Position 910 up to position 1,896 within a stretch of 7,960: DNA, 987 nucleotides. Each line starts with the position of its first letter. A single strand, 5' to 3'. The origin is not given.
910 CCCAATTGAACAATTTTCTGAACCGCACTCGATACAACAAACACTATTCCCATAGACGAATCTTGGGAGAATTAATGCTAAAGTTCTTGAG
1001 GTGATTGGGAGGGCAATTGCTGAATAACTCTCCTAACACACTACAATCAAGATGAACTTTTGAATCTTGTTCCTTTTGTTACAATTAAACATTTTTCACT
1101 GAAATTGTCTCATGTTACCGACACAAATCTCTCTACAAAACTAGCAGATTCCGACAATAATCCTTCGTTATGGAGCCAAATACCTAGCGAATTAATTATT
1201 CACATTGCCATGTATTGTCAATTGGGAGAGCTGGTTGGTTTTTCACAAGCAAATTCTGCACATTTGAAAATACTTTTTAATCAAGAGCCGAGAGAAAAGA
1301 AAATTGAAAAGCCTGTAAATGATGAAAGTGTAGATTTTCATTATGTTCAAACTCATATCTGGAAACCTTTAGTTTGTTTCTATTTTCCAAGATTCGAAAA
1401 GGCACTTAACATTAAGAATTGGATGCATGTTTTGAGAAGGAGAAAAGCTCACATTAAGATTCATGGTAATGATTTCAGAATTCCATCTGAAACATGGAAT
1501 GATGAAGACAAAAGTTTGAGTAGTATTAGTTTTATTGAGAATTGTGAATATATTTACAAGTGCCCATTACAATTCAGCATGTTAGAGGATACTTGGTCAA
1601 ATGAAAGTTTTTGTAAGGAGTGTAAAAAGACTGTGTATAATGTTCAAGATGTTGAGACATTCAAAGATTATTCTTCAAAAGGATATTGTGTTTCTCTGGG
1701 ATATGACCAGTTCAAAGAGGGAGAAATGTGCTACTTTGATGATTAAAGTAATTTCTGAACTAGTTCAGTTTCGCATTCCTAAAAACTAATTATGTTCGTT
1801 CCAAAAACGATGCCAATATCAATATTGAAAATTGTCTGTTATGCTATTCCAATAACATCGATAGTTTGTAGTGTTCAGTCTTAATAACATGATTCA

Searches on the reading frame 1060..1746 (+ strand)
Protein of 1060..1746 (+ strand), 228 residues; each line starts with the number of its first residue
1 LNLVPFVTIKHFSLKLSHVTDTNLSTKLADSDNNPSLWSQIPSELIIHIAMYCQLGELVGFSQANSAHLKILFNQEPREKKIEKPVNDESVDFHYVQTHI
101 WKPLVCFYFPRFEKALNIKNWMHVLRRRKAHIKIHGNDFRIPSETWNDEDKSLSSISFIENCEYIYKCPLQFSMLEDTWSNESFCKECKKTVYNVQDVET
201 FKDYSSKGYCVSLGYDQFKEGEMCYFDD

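Call 4: search_protein_families(library=pfam, proteins=[window:1060-1746:+], max_evalue=0.01)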
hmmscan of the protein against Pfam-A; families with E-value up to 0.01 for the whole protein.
window:1060-1746:+ (228 aa): 0 families

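Call 34: search_protein_representatives(protein=window:1060-1746:+)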
Query: 228 residues. Proteins with E-value up to 0.001 (for the whole library): 102; up to 1e-10: 46; up to 1e-30: 10. The best 102 are listed.
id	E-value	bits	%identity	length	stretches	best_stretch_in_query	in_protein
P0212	1.6e-120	417.1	99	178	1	51-228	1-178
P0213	1.1e-60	221.3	59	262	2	77-226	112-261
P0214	4.0e-42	160.5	46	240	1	38-214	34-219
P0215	1.8e-39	151.9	43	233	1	25-219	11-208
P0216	2.0e-36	141.9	48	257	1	43-212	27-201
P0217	2.0e-34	135.3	49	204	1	87-215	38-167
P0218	4.3e-34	134.3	46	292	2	87-215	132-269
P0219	4.0e-32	127.8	45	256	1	35-212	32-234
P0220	6.4e-32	127.2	42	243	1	28-200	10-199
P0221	2.3e-31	125.3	45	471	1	39-217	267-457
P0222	2.4e-29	118.8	41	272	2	80-212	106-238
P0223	4.5e-29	117.9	45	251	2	77-217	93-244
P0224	7.8e-29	117.1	45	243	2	81-219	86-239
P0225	1.4e-28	116.3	39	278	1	29-213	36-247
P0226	1.4e-28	116.2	45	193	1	40-178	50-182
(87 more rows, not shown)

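Call 35: list_cluster_members(proteins=[P0212, P0213])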
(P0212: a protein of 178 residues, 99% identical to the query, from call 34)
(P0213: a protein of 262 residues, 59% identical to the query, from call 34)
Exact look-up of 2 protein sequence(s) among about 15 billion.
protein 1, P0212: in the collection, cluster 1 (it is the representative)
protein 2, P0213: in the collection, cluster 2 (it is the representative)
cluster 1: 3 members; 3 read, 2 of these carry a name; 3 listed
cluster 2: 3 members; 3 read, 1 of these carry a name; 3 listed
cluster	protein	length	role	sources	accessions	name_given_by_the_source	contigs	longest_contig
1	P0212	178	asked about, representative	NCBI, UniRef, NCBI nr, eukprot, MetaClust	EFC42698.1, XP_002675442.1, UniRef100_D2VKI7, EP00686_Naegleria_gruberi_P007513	predicted protein [Naegleria gruberi] | Predicted protein n=1 Tax=Naegleria gruberi TaxID=5762 RepID=D2VKI7_NAEGR | uncharacterized protein NAEGRDRAFT_69407 [Naegleria gruberi]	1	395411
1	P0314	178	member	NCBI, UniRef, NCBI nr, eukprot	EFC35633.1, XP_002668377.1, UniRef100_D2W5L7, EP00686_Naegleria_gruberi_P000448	predicted protein [Naegleria gruberi] | Predicted protein n=1 Tax=Naegleria gruberi TaxID=5762 RepID=D2W5L7_NAEGR | uncharacterized protein NAEGRDRAFT_76707 [Naegleria gruberi]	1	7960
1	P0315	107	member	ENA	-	-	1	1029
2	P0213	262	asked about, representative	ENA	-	-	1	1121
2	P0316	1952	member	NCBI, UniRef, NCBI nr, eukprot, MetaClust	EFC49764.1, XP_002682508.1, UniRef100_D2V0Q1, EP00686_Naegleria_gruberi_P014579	predicted protein [Naegleria gruberi] | Predicted protein n=1 Tax=Naegleria gruberi TaxID=5762 RepID=D2V0Q1_NAEGR | uncharacterized protein NAEGRDRAFT_45747 [Naegleria gruberi]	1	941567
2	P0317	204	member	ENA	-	-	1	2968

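Call 36: find_encoding_contigs(protein=P0212, flank=10000, max_places=6)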
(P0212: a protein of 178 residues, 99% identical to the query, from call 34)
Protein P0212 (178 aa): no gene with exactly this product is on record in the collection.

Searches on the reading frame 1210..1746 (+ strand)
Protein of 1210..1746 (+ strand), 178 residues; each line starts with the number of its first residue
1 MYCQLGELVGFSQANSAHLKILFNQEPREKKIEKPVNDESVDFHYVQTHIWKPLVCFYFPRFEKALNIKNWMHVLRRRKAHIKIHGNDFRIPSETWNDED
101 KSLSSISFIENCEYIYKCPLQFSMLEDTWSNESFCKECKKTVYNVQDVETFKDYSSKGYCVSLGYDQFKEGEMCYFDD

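Call 48: find_encoding_contigs(protein=window:1210-1746:+, flank=10000, max_places=10)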
Protein window:1210-1746:+ (178 aa): no gene with exactly this product is on record in the collection.
